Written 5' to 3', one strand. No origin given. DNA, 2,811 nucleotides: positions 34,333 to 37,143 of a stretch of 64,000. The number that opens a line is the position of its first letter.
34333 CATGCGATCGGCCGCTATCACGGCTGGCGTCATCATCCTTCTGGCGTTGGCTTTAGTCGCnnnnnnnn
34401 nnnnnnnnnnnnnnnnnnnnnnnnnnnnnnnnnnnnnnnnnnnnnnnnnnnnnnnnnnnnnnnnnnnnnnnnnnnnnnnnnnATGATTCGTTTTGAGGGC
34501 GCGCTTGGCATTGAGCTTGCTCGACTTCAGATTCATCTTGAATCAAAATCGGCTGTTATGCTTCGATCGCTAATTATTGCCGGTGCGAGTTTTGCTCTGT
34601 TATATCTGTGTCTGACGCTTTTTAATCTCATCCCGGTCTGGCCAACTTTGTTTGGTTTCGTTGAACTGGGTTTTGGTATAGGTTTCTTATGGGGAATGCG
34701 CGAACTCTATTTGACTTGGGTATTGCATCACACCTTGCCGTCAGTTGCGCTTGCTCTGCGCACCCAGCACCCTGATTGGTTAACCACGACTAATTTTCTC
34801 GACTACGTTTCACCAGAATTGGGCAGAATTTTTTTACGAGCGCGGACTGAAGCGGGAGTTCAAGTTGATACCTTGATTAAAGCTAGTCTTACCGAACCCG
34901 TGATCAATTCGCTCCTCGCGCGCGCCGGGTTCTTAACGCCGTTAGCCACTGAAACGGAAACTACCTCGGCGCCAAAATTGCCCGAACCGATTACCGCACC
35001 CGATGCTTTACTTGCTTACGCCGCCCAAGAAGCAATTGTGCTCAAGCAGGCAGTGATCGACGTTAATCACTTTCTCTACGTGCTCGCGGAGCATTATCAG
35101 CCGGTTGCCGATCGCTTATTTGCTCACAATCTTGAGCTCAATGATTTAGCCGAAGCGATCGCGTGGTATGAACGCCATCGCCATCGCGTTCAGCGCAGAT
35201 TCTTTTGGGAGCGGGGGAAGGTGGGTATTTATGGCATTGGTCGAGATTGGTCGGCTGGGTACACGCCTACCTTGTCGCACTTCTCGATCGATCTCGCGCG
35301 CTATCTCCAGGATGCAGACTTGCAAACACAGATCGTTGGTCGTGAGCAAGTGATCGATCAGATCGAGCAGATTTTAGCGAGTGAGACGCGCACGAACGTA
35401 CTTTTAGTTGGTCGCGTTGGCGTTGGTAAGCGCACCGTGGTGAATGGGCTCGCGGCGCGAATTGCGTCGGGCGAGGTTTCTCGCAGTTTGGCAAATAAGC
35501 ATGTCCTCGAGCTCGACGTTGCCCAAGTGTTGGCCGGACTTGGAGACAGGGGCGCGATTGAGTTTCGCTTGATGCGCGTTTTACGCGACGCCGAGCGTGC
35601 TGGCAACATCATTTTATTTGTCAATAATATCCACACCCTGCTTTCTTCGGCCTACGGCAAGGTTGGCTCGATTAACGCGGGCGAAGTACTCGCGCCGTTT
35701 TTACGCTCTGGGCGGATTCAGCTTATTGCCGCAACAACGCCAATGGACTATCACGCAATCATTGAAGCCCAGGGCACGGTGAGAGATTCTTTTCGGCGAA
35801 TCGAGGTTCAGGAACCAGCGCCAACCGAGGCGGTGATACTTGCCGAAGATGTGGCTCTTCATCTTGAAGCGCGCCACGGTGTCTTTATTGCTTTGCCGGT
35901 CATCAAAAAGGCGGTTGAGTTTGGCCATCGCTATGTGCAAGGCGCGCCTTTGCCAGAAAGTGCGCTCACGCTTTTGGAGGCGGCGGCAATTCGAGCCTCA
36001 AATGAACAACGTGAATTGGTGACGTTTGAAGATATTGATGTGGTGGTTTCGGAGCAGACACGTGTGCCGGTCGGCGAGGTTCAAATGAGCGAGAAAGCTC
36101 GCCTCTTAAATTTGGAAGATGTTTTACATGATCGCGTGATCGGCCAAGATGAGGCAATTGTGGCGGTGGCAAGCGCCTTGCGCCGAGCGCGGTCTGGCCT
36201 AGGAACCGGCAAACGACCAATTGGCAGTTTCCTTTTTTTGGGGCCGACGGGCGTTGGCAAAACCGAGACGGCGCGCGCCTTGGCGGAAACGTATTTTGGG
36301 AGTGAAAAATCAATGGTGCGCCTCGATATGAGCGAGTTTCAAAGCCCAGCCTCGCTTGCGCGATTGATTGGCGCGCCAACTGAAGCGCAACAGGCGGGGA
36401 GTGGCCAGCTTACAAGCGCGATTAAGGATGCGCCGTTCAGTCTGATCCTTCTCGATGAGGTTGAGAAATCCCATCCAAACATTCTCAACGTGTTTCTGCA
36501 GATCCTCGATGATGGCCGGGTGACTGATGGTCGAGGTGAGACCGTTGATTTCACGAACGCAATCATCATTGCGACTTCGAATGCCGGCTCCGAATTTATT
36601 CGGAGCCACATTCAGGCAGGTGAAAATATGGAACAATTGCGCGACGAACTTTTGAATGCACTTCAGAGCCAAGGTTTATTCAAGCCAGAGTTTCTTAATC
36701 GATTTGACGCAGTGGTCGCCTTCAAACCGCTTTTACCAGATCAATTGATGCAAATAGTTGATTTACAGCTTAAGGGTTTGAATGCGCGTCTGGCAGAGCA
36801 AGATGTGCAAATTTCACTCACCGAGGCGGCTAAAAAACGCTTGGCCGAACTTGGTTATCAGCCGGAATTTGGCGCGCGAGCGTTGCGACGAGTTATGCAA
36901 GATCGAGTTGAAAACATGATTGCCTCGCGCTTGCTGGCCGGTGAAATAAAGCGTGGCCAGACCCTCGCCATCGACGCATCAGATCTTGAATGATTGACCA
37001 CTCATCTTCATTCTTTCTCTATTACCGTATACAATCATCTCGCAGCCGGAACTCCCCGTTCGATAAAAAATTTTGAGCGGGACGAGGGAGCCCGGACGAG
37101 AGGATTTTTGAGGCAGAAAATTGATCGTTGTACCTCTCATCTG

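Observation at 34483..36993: A membrane-anchored Clp/Hsp100 paralogue with a catalytically dead first ATPase domain, encoded directly after the 16S rRNA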

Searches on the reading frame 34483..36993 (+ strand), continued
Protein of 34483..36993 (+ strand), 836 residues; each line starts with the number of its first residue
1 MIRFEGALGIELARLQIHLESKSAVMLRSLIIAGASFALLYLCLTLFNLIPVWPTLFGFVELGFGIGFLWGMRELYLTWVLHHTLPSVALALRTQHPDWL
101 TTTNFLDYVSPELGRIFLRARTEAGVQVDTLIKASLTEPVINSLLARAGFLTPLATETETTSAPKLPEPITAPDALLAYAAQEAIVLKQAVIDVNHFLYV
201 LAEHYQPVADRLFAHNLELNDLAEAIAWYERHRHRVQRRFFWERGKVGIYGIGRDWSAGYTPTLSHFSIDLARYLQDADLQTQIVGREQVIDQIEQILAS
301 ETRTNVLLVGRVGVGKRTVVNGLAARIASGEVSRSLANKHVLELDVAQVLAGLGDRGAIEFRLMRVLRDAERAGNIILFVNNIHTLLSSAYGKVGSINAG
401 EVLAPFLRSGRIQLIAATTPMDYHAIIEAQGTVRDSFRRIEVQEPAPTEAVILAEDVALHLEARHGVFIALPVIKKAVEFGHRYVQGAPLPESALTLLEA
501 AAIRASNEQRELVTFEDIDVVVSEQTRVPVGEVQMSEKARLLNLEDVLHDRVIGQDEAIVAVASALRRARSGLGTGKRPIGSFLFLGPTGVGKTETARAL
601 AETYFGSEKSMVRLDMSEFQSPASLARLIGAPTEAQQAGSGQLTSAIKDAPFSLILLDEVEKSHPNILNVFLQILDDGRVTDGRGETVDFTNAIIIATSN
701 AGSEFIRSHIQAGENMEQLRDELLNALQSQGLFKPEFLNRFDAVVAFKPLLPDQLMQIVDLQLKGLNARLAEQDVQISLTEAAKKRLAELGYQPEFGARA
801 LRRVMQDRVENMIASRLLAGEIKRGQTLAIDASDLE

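Call 40: fold_search(model_id=the predicted structure, library=pdb)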
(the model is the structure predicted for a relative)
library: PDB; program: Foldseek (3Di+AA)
matches with E <= 10: 1634; with E <= 0.001: 1127
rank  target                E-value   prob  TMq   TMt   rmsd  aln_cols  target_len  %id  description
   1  9a66_A                3.0e-53  1.00  0.58  0.59  20.6       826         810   32  Integrative model of CLPC-CLPP by crosslinking MS and deep learning (released 2024-09-18)
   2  9gi1_b                8.0e-48  1.00  0.53  0.73   6.2       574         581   40  Structure of the S.aureus MecA/ClpC/ClpP degradation system (released 2025-08-20)
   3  9rai_d                9.6e-48  1.00  0.53  0.57  19.1       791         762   33  Structure of the S.aureus MecA/ClpC/ClpP degradation system (released 2025-09-10)
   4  9rai_b                1.3e-47  1.00  0.53  0.57  18.6       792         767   33  Structure of the S.aureus MecA/ClpC/ClpP degradation system (released 2025-09-10)
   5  9gi1_c                1.0e-46  1.00  0.53  0.72   6.1       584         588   40  Structure of the S.aureus MecA/ClpC/ClpP degradation system (released 2025-08-20)
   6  7abr_D                1.1e-46  1.00  0.54  0.73   6.0       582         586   42  Cryo-EM structure of B. subtilis ClpC (DWB mutant) hexamer bound to a substrate polypeptide (released 2021-10-06)
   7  9rai_c                1.8e-46  1.00  0.53  0.57  18.4       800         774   33  Structure of the S.aureus MecA/ClpC/ClpP degradation system (released 2025-09-10)
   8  9gi1_e                2.6e-46  1.00  0.53  0.72   6.3       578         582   40  Structure of the S.aureus MecA/ClpC/ClpP degradation system (released 2025-08-20)
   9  9rai_e                2.6e-46  1.00  0.54  0.58  19.4       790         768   33  Structure of the S.aureus MecA/ClpC/ClpP degradation system (released 2025-09-10)
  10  6qs6_A                6.2e-46  1.00  0.53  0.73   5.7       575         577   40  ClpB (DWB and K476C mutant) bound to casein in presence of ATPgammaS - state KC-1 (released 2019-07-03)
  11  9gi1_d                8.6e-46  1.00  0.52  0.72   6.3       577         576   40  Structure of the S.aureus MecA/ClpC/ClpP degradation system (released 2025-08-20)
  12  6w6j_D                1.9e-45  1.00  0.51  0.59  24.9       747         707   35  The Mycobacterium tuberculosis ClpB disaggregase hexamer structure with a locally refined N-terminal domain in the pre (released 2021-05-26)
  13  6qs4_B                1.2e-44  1.00  0.53  0.73   6.0       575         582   40  Two-Step Activation Mechanism of the ClpB Disaggregase for Sequential Substrate Threading by the Main ATPase Motor. (released 2019-07-03)
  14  7abr_E                1.8e-44  1.00  0.53  0.74   5.9       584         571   41  Cryo-EM structure of B. subtilis ClpC (DWB mutant) hexamer bound to a substrate polypeptide (released 2021-10-06)
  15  9if4_D                2.0e-44  1.00  0.52  0.72   6.0       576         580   37  Structure of the Mycobacterium Tuberculosis ClpC1P1P2 complex bound to the activator Bz-Leu-Leu (released 2025-08-27)
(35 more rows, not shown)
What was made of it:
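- On Class-1 Clp/Hsp100 superfamily: Foldseek to ClpC/ClpB E 3e-53, call 40.
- Closest known: ClpA / ClpC. Same: Best Foldseek hits are ClpC (call 40).
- Foldseek to ClpC/ClpB, E 3e-53 (call 40).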

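Call 48: search_protein_families(library=pfam, proteins=[P0011, P0017, P0019, P0023, P0009], max_evalue=10)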
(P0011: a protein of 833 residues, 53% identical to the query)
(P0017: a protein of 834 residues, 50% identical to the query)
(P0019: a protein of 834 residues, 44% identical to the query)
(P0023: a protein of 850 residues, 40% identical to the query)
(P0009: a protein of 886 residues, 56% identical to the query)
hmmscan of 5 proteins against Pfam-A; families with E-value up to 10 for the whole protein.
P0011 (833 aa): 38 families (the best 25 are shown)
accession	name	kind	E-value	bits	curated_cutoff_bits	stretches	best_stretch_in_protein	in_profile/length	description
PF07724.20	AAA_2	-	5.4e-52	176.6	27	1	575-741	1-166/166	AAA domain (Cdc48 subfamily)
PF10431.15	ClpB_D2-small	-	1.7e-23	82.9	21.9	1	747-826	1-80/81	C-terminal, D2-small domain, of ClpB protein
PF07728.20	AAA_5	-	1.2e-16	61.4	22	2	580-700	2-125/139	AAA domain (dynein-related subfamily)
PF00004.35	AAA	-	1.9e-16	61.2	21.2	2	581-707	2-118/131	ATPase family associated with various cellular activities (AAA)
PF00158.32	Sigma54_activat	-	1.4e-10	41.5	20.2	2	578-705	23-151/168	Sigma-54 interaction domain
PF13401.12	AAA_22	-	8.6e-09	36.2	27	1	580-674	8-113/130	AAA domain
PF13191.12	AAA_16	-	3.6e-08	34.5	32.6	2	548-669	1-117/167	AAA ATPase domain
PF17871.7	AAA_lid_9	-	2.3e-07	31.1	22.8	1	445-541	2-100/104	AAA lid domain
PF12775.13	AAA_7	-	3.5e-07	30.4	25.8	2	579-633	35-89/181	P-loop containing dynein motor region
PF05673.19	DUF815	-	4.1e-06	26.6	23.8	3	290-326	42-78/249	Protein of unknown function (DUF815)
PF20030.5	bpMoxR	-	1.2e-05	25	27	2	649-698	98-146/205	MoxR domain in the MoxR-vWA-beta-propeller ternary systems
PF20720.3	nSTAND3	-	1.4e-05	25.3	27.2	2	300-327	16-43/155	Novel STAND NTPase 3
PF13604.12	AAA_30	-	0.00038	20.7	27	2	582-674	23-114/191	AAA domain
PF06414.18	Zeta_toxin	-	0.00043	20.2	22.3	2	571-617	11-55/199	Zeta toxin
PF01695.23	IstB_IS21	-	0.00053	20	24.1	2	581-600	96-115/238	IstB-like ATP binding protein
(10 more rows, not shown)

P0017 (834 aa): 42 families (the best 25 are shown)
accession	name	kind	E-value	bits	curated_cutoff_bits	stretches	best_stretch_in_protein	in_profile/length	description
PF07724.20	AAA_2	-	3.7e-49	167.4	27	1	578-742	1-166/166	AAA domain (Cdc48 subfamily)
PF10431.15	ClpB_D2-small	-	1.3e-26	92.8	21.9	1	748-827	1-80/81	C-terminal, D2-small domain, of ClpB protein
PF00004.35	AAA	-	6.9e-18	65.8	21.2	2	584-700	2-110/131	ATPase family associated with various cellular activities (AAA)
PF07728.20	AAA_5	-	7.6e-17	62.1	22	2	583-702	2-125/139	AAA domain (dynein-related subfamily)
PF17871.7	AAA_lid_9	-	9.9e-11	41.9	22.8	1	449-545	4-101/104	AAA lid domain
PF13401.12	AAA_22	-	1.4e-10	42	27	2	582-676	7-110/130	AAA domain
PF13191.12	AAA_16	-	1.4e-09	39.1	32.6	2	551-608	1-52/167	AAA ATPase domain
PF00158.32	Sigma54_activat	-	2.8e-07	30.8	20.2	2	581-700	23-144/168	Sigma-54 interaction domain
PF20720.3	nSTAND3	-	4.6e-07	30.1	27.2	2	302-331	16-45/155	Novel STAND NTPase 3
PF12775.13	AAA_7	-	8e-07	29.2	25.8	2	582-629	35-82/181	P-loop containing dynein motor region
PF20030.5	bpMoxR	-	1.2e-06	28.2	27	2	279-331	9-58/205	MoxR domain in the MoxR-vWA-beta-propeller ternary systems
PF13173.12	AAA_14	-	3.6e-06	27.4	27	2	584-676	6-87/129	AAA domain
PF01078.27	Mg_chelatase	-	9.4e-06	25.6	20.3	1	283-327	4-46/207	Magnesium chelatase, subunit ChlI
PF05673.19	DUF815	-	2.1e-05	24.2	23.8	2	275-327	25-77/249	Protein of unknown function (DUF815)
PF05496.18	RuvB_N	-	4.8e-05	23.6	27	2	282-326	7-56/159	Holliday junction DNA helicase RuvB P-loop domain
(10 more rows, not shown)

P0019 (834 aa): 34 families (the best 25 are shown)
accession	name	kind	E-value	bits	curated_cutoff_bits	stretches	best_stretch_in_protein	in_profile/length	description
PF07724.20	AAA_2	-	2.9e-52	177.5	27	1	575-742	1-166/166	AAA domain (Cdc48 subfamily)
PF10431.15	ClpB_D2-small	-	9.9e-28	96.5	21.9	1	748-828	1-81/81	C-terminal, D2-small domain, of ClpB protein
PF00004.35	AAA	-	1.9e-17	64.3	21.2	2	306-417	2-110/131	ATPase family associated with various cellular activities (AAA)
PF07728.20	AAA_5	-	1.8e-12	47.9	22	2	580-699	2-123/139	AAA domain (dynein-related subfamily)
PF17871.7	AAA_lid_9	-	1.8e-10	41.1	22.8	1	446-508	4-66/104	AAA lid domain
PF13191.12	AAA_16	-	7.7e-10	40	32.6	2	283-329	2-51/167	AAA ATPase domain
PF05673.19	DUF815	-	8.4e-09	35.4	23.8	2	291-340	42-87/249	Protein of unknown function (DUF815)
PF00158.32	Sigma54_activat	-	8.5e-07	29.3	20.2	1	573-706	22-151/168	Sigma-54 interaction domain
PF13401.12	AAA_22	-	2.4e-06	28.3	27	2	579-674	7-109/130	AAA domain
PF20720.3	nSTAND3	-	2.4e-06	27.7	27.2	2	291-330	8-45/155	Novel STAND NTPase 3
PF12775.13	AAA_7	-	1.7e-05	24.9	25.8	2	580-627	36-83/181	P-loop containing dynein motor region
PF02367.23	TsaE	-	2.2e-05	24.8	26.6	2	289-334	6-53/128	Threonylcarbamoyl adenosine biosynthesis protein TsaE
PF01637.24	ATPase_2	-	0.00013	22.3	33.2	1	286-340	4-57/225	ATPase domain predominantly from Archaea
PF06414.18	Zeta_toxin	-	0.00024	21.1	22.3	1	568-619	9-57/199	Zeta toxin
PF13245.12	AAA_19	-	0.00043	20.9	25.1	1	299-332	8-41/134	AAA domain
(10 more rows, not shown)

P0023 (850 aa): 25 families
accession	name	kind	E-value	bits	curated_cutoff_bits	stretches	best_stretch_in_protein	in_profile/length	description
PF07724.20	AAA_2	-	3.6e-44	151.2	27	1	594-752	2-164/166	AAA domain (Cdc48 subfamily)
PF10431.15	ClpB_D2-small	-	1.9e-22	79.5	21.9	1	760-840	1-81/81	C-terminal, D2-small domain, of ClpB protein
PF00004.35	AAA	-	3.9e-14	53.6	21.2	2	599-713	2-111/131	ATPase family associated with various cellular activities (AAA)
PF07728.20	AAA_5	-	2.5e-12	47.4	22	2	598-713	2-125/139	AAA domain (dynein-related subfamily)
PF17871.7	AAA_lid_9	-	4.4e-12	46.3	22.8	1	461-542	1-80/104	AAA lid domain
PF05673.19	DUF815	-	0.00015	21.5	23.8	2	591-649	49-107/249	Protein of unknown function (DUF815)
PF00158.32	Sigma54_activat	-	0.00027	21.1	20.2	1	579-711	6-144/168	Sigma-54 interaction domain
PF13401.12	AAA_22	-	0.00031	21.5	27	1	597-644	7-54/130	AAA domain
PF01695.23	IstB_IS21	-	0.00053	20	24.1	1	597-686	94-180/238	IstB-like ATP binding protein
PF13479.12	AAA_24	-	0.0016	18.7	27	1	599-679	6-82/195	AAA domain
PF12775.13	AAA_7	-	0.0028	17.7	25.8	1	597-643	35-81/181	P-loop containing dynein motor region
PF20720.3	nSTAND3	-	0.004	17.3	27.2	1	599-644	21-61/155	Novel STAND NTPase 3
PF06414.18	Zeta_toxin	-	0.0091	15.9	22.3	1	598-636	19-56/199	Zeta toxin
PF13191.12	AAA_16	-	0.017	16.1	32.6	2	571-617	6-46/167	AAA ATPase domain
PF01078.27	Mg_chelatase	-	0.034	14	20.3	1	597-639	24-65/207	Magnesium chelatase, subunit ChlI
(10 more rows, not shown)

P0009 (886 aa): 51 families (the best 25 are shown)
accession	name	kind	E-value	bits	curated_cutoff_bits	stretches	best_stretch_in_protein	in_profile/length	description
PF07724.20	AAA_2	-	3.6e-51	173.9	27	1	577-742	1-165/166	AAA domain (Cdc48 subfamily)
PF10431.15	ClpB_D2-small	-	2.1e-22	79.4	21.9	1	749-829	1-81/81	C-terminal, D2-small domain, of ClpB protein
PF00004.35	AAA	-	1.7e-20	74.2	21.2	2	306-418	2-109/131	ATPase family associated with various cellular activities (AAA)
PF07728.20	AAA_5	-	1.6e-17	64.3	22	2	582-702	2-125/139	AAA domain (dynein-related subfamily)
PF13401.12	AAA_22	-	5.2e-11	43.4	27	2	582-676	8-110/130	AAA domain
PF13191.12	AAA_16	-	1.1e-10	42.7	32.6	2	283-329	2-51/167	AAA ATPase domain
PF00158.32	Sigma54_activat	-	5.8e-09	36.3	20.2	1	580-707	23-151/168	Sigma-54 interaction domain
PF20720.3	nSTAND3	-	1.4e-06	28.5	27.2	2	301-328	16-43/155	Novel STAND NTPase 3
PF12775.13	AAA_7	-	1.5e-06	28.3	25.8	2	294-327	25-58/181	P-loop containing dynein motor region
PF20030.5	bpMoxR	-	2.4e-06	27.2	27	2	278-327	9-56/205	MoxR domain in the MoxR-vWA-beta-propeller ternary systems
PF05673.19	DUF815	-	4.3e-06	26.5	23.8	3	294-328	45-79/249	Protein of unknown function (DUF815)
PF13604.12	AAA_30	-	7e-06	26.4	27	2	292-327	8-43/191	AAA domain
PF13481.12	AAA_25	-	1.7e-05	25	27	1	286-371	18-100/195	AAA domain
PF06414.18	Zeta_toxin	-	1.7e-05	24.8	22.3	2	572-619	10-55/199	Zeta toxin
PF07726.17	AAA_3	-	2.2e-05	24.8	27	2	586-699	6-111/131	ATPase family associated with various cellular activities (AAA)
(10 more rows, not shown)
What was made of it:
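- Checked: Pfam Clp_N itself is sub-threshold or undetected (call 48).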

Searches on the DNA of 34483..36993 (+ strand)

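Call 15: search_rna_families(sources=[L001, L003, L005], threshold=gathering)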
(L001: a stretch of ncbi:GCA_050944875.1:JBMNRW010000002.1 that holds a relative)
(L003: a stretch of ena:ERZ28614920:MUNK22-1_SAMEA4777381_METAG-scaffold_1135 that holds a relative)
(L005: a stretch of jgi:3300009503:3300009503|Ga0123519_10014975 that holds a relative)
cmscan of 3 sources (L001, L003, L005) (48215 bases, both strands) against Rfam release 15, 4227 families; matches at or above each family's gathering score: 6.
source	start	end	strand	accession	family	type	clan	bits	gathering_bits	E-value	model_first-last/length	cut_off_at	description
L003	5443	6894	+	RF00177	SSU_rRNA_bacteria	Gene; rRNA;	CL00111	1466.6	50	0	1-1533/1533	no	Bacterial small subunit ribosomal RNA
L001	5449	6900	+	RF00177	SSU_rRNA_bacteria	Gene; rRNA;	CL00111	1466.2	50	0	1-1533/1533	no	Bacterial small subunit ribosomal RNA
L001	10956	11029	+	RF00005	tRNA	Gene; tRNA;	CL00001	78.4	29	1.1e-15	1-71/71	no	tRNA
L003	10698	10771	+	RF00005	tRNA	Gene; tRNA;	CL00001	78.4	29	1.1e-15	1-71/71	no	tRNA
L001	11791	11863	+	RF00005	tRNA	Gene; tRNA;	CL00001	72.7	29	4.4e-14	1-71/71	no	tRNA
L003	11536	11608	+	RF00005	tRNA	Gene; tRNA;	CL00001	70.2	29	2.1e-13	1-71/71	no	tRNA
